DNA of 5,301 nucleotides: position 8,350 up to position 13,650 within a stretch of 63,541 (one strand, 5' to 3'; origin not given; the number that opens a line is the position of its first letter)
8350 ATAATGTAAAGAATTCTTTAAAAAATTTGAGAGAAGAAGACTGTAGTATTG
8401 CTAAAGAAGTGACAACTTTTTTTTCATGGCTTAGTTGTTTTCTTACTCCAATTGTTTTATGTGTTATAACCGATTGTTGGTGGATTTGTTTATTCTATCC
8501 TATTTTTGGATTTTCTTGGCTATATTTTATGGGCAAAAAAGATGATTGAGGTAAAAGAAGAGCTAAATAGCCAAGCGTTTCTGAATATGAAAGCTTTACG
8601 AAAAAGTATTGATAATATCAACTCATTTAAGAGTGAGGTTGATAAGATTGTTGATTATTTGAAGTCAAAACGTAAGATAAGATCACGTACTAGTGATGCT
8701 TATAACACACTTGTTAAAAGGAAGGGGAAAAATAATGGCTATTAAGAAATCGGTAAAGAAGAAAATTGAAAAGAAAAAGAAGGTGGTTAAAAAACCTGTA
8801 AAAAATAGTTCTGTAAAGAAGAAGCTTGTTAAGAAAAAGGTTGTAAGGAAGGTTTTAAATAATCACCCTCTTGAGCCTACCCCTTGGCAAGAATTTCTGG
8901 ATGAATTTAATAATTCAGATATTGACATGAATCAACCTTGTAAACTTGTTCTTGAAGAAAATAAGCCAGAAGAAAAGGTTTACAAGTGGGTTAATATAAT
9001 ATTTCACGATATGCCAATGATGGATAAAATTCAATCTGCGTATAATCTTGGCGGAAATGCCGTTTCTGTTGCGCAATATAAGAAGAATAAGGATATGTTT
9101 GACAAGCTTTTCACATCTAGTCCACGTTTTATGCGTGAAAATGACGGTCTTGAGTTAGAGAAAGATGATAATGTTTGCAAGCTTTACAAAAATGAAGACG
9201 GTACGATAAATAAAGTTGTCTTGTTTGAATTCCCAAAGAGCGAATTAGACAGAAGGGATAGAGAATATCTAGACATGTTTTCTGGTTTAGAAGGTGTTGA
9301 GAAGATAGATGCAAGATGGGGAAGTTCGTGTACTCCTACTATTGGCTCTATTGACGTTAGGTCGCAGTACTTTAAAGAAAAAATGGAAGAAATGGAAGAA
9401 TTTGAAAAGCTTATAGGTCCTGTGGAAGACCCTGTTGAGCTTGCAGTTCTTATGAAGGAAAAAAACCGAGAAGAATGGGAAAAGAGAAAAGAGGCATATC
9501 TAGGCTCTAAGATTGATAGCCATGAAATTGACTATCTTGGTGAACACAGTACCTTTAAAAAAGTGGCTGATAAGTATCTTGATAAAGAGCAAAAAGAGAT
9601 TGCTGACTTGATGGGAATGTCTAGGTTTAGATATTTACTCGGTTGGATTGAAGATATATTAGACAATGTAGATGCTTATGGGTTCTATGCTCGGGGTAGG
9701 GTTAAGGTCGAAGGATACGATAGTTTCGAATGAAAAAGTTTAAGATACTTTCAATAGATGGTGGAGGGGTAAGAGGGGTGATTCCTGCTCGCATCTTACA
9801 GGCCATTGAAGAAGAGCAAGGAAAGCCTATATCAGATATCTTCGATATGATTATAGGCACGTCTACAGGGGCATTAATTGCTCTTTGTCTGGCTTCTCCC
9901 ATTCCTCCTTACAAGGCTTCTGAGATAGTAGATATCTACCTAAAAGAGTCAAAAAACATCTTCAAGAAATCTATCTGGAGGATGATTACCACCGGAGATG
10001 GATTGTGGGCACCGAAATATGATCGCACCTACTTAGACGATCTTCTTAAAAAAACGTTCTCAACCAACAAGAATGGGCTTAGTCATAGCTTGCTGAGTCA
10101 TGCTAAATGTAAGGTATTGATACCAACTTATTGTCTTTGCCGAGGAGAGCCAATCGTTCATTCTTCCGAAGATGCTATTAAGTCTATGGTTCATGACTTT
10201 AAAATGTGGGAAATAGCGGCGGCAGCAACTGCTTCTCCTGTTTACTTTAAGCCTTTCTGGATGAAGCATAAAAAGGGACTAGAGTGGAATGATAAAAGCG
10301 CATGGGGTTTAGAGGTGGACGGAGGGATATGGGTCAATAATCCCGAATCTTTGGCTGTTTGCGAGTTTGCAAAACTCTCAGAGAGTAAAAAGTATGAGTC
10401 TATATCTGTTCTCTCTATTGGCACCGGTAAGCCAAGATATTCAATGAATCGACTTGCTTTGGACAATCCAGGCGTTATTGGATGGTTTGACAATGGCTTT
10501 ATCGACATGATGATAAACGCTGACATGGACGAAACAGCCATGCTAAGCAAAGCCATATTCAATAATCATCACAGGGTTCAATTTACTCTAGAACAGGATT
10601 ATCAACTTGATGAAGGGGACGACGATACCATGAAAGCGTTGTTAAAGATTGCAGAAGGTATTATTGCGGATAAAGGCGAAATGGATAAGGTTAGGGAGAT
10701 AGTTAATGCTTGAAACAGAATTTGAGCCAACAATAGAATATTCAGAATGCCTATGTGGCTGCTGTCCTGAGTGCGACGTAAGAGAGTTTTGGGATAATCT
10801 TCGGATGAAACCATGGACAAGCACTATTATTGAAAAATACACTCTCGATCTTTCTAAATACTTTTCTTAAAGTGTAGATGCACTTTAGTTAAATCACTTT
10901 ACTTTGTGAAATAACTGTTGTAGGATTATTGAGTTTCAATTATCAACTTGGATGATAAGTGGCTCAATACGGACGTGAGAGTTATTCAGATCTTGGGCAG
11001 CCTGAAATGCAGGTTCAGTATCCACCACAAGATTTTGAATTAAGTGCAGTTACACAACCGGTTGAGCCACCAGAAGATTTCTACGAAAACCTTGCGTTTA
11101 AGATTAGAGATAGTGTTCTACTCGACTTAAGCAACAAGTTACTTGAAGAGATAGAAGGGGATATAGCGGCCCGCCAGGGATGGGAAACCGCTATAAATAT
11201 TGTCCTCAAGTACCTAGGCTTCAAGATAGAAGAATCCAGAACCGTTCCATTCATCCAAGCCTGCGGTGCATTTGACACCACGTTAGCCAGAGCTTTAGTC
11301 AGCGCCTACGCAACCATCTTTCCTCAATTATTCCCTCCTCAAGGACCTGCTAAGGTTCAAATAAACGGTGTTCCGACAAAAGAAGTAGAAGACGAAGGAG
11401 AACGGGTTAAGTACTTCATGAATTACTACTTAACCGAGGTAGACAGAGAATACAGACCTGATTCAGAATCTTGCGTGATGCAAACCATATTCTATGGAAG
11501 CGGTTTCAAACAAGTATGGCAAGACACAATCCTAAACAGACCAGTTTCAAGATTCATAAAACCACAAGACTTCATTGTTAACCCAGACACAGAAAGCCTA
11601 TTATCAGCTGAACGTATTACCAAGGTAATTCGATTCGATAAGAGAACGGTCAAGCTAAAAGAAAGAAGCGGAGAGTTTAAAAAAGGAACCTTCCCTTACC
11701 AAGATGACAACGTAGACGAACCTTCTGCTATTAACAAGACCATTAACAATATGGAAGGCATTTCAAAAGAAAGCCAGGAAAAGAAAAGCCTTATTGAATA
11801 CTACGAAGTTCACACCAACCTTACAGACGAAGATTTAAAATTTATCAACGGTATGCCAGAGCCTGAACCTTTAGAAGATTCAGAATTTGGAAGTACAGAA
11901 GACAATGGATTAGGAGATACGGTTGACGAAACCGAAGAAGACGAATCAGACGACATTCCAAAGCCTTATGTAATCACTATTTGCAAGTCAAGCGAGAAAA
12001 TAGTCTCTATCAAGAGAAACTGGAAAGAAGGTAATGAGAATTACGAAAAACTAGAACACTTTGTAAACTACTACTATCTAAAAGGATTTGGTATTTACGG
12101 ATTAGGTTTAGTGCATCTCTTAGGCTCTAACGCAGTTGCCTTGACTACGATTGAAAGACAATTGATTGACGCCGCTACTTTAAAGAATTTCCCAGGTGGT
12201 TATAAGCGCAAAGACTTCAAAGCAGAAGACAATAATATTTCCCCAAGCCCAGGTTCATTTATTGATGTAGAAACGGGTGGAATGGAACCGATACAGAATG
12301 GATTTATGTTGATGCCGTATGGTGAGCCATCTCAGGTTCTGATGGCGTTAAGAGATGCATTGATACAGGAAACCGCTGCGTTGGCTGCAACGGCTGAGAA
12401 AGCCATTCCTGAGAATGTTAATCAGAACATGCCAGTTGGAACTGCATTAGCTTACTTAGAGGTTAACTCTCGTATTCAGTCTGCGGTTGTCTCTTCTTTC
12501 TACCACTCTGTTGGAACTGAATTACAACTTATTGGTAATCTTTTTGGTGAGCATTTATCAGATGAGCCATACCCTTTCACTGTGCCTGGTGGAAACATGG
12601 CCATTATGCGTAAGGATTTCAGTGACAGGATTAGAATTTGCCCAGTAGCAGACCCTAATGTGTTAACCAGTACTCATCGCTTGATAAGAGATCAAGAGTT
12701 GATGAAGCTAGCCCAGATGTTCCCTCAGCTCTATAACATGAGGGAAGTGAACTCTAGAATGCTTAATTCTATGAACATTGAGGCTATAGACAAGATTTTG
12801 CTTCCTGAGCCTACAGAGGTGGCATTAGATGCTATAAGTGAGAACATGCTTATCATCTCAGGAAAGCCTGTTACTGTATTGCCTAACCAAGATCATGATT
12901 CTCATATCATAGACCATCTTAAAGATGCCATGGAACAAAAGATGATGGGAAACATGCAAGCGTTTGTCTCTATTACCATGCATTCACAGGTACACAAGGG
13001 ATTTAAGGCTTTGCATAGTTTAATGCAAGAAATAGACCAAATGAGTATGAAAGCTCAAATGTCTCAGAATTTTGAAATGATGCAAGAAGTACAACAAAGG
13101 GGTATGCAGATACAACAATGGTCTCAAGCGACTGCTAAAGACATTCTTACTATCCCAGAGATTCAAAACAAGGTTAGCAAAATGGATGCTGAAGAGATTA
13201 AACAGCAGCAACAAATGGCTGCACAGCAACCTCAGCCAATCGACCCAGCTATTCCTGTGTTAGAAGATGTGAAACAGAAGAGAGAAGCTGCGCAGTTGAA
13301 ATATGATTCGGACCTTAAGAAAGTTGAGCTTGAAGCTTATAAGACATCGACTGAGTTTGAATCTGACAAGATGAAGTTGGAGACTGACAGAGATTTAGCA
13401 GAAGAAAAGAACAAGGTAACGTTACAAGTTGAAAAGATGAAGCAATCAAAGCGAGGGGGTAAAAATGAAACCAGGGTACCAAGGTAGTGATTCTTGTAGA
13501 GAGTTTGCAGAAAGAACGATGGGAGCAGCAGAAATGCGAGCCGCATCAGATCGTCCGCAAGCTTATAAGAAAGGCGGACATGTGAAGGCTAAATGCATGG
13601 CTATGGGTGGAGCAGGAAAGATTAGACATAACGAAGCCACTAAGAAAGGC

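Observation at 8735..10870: Translationally coupled H1-like lysine-rich protein, patatin phospholipase and Cys-rich micro-ORF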

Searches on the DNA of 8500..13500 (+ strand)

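Call 7: search_dna_similar(query=window:8500-13500:+, collection=phages, mode=distant, max_rows=15)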
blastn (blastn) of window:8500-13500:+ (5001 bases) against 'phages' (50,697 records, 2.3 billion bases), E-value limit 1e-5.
No match.

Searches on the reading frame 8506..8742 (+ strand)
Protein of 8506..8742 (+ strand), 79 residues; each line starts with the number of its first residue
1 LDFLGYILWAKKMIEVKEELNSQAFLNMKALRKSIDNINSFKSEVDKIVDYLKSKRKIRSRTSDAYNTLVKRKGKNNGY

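Call 5: search_protein_families(library=pfam, proteins=[window:8506-8742:+], max_evalue=0.01)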
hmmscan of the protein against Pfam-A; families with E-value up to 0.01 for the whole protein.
window:8506-8742:+ (79 aa): 1 family
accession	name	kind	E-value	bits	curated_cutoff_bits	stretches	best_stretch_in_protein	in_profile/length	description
PF19165.5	DUF5847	-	0.0027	17.2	27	1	11-77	145-212/409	Family of unknown function (DUF5847)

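Call 6: search_protein_families(library=phrogs, proteins=[window:8506-8742:+], max_evalue=0.01)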
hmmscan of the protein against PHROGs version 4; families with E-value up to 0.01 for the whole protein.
window:8506-8742:+ (79 aa): 0 families

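Call 46: search_protein_families(library=padloc, max_evalue=0.01, proteins=[window:8506-8742:+])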
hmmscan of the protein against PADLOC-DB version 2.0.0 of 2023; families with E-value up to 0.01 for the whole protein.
window:8506-8742:+ (79 aa): 1 family
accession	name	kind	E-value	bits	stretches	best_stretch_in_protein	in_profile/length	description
PDLC05016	PDC-S42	-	0.002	15.6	1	13-71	102-160/320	-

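Call 92: search_protein_families(library=pfam, max_evalue=10, proteins=[window:8542-8742:+])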
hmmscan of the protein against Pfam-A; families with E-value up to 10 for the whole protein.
window:8542-8742:+ (67 aa): 5 families
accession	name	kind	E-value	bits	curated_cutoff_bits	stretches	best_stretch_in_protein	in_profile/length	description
PF19165.5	DUF5847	-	0.0071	15.7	27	1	3-65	149-212/409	Family of unknown function (DUF5847)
PF07560.16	DUF1539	-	0.02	15.4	23.8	1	10-53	18-61/126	Domain of Unknown Function (DUF1539)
PF23729.2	Spectrin_Dys-1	-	0.041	14.3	27.6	1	16-56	34-73/90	Dystrophin-1-like, spectrin repeat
PF17104.11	YBL010C_LAA2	-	0.075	13.6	24.7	1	14-59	236-281/292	YBL010C/LAA2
PF14131.11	DUF4298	-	0.094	13.2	27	1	10-55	9-54/87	Domain of unknown function (DUF4298)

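Call 93: search_protein_families(library=ncbifam, max_evalue=0.1, proteins=[window:8542-8742:+])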
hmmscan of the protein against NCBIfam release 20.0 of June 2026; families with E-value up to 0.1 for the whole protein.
window:8542-8742:+ (67 aa): 2 families
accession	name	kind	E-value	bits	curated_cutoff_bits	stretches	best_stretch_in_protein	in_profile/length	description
NF047980.1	RoaM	exception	0.0095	15.2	400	1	15-61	222-268/356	actin-based motility regulator RoaM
NF011556.0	PRK14981.2-2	equivalog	0.011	15.6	182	1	2-62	10-71/124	DNA-directed RNA polymerase subunit F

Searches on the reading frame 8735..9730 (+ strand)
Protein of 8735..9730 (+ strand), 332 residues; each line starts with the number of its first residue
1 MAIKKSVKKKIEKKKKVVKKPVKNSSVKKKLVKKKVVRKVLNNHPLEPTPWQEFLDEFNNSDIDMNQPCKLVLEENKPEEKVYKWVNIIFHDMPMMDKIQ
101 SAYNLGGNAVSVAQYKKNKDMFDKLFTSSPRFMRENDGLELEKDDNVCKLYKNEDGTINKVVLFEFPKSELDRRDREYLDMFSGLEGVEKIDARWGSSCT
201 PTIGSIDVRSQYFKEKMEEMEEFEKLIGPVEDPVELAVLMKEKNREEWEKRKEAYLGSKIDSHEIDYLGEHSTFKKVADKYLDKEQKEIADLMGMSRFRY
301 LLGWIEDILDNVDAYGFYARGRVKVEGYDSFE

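Call 5: search_protein_families(library=pfam, proteins=[window:8735-9730:+], max_evalue=0.01)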
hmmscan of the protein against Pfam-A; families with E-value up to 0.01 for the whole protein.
window:8735-9730:+ (332 aa): 0 families

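Call 6: search_protein_families(library=phrogs, proteins=[window:8735-9730:+], max_evalue=0.01)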
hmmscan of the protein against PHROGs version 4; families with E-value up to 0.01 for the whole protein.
window:8735-9730:+ (332 aa): 1 family
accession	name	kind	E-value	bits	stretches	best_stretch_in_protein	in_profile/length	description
phrog_7880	-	unknown function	0.0024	18.6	1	51-80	48-77/202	-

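Call 10: find_homologous_proteins(query=window:8735-9730:+)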
Query window:8735-9730:+ (332 aa): 3 proteins with E <= 0.001 among 1102 candidates.
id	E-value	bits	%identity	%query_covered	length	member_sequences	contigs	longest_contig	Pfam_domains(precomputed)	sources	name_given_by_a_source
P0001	4.3e-217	738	100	100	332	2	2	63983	-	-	-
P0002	4.8e-81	290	57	76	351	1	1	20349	-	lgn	-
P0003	1.1e-64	237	49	77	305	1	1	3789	-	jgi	jgi:hypothetical protein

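Call 11: find_encoding_contigs(protein=P0002, flank=10000, max_places=4)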
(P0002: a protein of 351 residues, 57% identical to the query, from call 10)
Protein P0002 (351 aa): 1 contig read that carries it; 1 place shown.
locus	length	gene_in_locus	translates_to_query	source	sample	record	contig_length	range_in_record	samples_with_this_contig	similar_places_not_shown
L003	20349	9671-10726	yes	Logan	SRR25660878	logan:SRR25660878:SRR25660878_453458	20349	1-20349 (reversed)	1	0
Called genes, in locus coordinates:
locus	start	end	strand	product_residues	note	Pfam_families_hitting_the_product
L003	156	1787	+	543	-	-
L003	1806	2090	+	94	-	-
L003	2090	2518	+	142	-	-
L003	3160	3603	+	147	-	-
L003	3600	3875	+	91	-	-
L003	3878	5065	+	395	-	PF09511:RNA_lig_T4_1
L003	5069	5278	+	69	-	-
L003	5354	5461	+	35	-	-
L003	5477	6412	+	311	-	-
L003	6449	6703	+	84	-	-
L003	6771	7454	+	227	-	PF13505:OMP_b-brl (weak), PF01389:OmpA_membrane (weak)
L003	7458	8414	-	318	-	-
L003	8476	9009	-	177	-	PF13505:OMP_b-brl, PF01389:OmpA_membrane (weak)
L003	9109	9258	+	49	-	-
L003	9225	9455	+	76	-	-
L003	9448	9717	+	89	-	-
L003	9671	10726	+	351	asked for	-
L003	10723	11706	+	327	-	PF01734:Patatin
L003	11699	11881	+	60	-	-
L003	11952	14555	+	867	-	-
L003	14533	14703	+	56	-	-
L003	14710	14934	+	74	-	-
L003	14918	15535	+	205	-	-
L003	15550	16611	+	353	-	-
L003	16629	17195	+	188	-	-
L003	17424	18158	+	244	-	-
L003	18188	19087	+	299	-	PF10124:Mu-like_gpT (faint), PF25209:Phage_capsid_4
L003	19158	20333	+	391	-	PF26696:PTL_trimer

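Call 12: find_encoding_contigs(protein=P0003, flank=10000, max_places=4)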
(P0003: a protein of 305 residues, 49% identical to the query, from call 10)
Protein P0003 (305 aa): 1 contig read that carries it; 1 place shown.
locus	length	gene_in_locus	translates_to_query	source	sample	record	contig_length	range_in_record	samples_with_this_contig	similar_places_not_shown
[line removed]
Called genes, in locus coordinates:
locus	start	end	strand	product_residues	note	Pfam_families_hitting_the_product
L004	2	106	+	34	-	?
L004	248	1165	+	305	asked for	-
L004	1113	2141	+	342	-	PF01734:Patatin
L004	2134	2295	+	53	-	-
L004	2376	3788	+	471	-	?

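Call 14: find_related_loci(query=A1, collection=viral_contigs, flank=10000)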
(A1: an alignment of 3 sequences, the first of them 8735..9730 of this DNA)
Query A1 (332 aa) in viral_contigs; peptide patterns used: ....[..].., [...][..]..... (x = any residue, [..] = any of these).
579 stretches matched a pattern, but none encodes a relative of the query by tblastn (E <= 1e-3).

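Call 15: find_related_loci(query=A1, collection=genome_contigs, flank=10000)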
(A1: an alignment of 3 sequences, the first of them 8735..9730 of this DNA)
Query A1 (332 aa) in genome_contigs; peptide patterns used: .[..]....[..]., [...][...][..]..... (x = any residue, [..] = any of these).
467 stretches matched a pattern, but none encodes a relative of the query by tblastn (E <= 1e-3).

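Call 23: search_solved_structures(query=A1, max_evalue=1)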
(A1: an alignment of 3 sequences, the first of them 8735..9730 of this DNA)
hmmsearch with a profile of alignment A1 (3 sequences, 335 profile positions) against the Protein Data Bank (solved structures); distinct sequences matched with E-value up to 1: 0.

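Call 29: predict_structure(alignment_id=A1)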
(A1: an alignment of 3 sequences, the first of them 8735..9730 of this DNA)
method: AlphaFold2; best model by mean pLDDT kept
length: 332 residues; sequences in the alignment: 3
mean_pLDDT: 44.2   pTM: 0.30
mean pLDDT of the five models: 44.2, 41.2, 40.7, 38.3, 34.3
residues with pLDDT >= 90: 0; 70-90: 24; 50-70: 95; < 50: 213
segments of 3 or more residues with pLDDT < 50: 1-49, 57-77, 89-95, 127-139, 141-143, 174-243, 245-260, 310-332
pLDDT, mean of each block of 10 residues (from residue 1): 36 31 28 26 36 45 30 43 56 46 58 72 54 41 59 56 65 43 28 27 25 31 30 32 45 39 54 66 73 69 57 34 29 26
secondary structure, 60 per line:
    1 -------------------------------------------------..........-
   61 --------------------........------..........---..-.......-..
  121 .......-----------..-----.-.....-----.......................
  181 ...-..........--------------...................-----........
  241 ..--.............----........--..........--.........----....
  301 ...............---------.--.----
elements in order: H50-59 E81-88 H95-104 H112-117 H119-127 E148-152 E158-167 H168-183 H185-194 H209-227 H233-242 H245-257 H262-269 H272-281 H284-292 H297-315

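Call 38: search_protein_representatives(alignment_id=A5)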
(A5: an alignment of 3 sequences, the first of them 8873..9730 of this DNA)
Query: 3 sequences, 285 profile positions. Proteins with E-value up to 0.001 (for the whole library): 2; up to 1e-10: 2; up to 1e-30: 2. The best 2 are listed.
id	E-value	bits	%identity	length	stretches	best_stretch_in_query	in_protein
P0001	3.5e-143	492.3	-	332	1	2-285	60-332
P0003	1.7e-133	460.5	-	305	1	4-285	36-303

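Call 46: search_protein_families(library=padloc, max_evalue=0.01, proteins=[window:8735-9730:+])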
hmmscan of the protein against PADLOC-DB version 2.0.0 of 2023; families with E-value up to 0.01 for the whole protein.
window:8735-9730:+ (332 aa): 0 families

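Call 93: search_protein_families(library=ncbifam, max_evalue=0.1, proteins=[window:8735-9730:+])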
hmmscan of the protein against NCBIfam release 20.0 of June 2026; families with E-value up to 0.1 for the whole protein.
window:8735-9730:+ (332 aa): 0 families

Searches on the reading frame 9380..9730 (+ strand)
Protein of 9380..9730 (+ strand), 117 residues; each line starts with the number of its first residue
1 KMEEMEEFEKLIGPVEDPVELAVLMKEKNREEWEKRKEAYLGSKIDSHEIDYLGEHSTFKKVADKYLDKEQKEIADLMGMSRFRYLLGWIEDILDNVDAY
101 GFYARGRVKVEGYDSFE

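Call 92: search_protein_families(library=pfam, max_evalue=10, proteins=[window:9380-9730:+])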
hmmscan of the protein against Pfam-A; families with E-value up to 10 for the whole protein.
window:9380-9730:+ (117 aa): 1 family
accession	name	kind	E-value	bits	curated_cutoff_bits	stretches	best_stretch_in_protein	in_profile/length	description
PF18506.7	RelB-like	-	0.0094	16.2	27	1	4-40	20-57/62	RelB Antitoxin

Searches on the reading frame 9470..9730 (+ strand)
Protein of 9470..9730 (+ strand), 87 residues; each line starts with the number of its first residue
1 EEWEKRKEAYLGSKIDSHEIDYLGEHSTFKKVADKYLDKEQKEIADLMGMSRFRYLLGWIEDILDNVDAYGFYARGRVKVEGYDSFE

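Call 20: find_related_loci(query=A2, collection=viral_contigs, flank=10000)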
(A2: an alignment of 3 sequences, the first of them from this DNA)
Query A2 (87 aa) in viral_contigs; peptide patterns used: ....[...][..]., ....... (x = any residue, [..] = any of these).
259 stretches matched a pattern, but none encodes a relative of the query by tblastn (E <= 1e-3).

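Call 21: find_related_loci(query=A2, collection=metagenome_contigs, flank=10000)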
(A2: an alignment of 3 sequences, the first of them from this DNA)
Query A2 (87 aa) in metagenome_contigs; peptide patterns used: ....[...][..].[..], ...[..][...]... (x = any residue, [..] = any of these).
600 stretches matched a pattern, but none encodes a relative of the query by tblastn (E <= 1e-3).
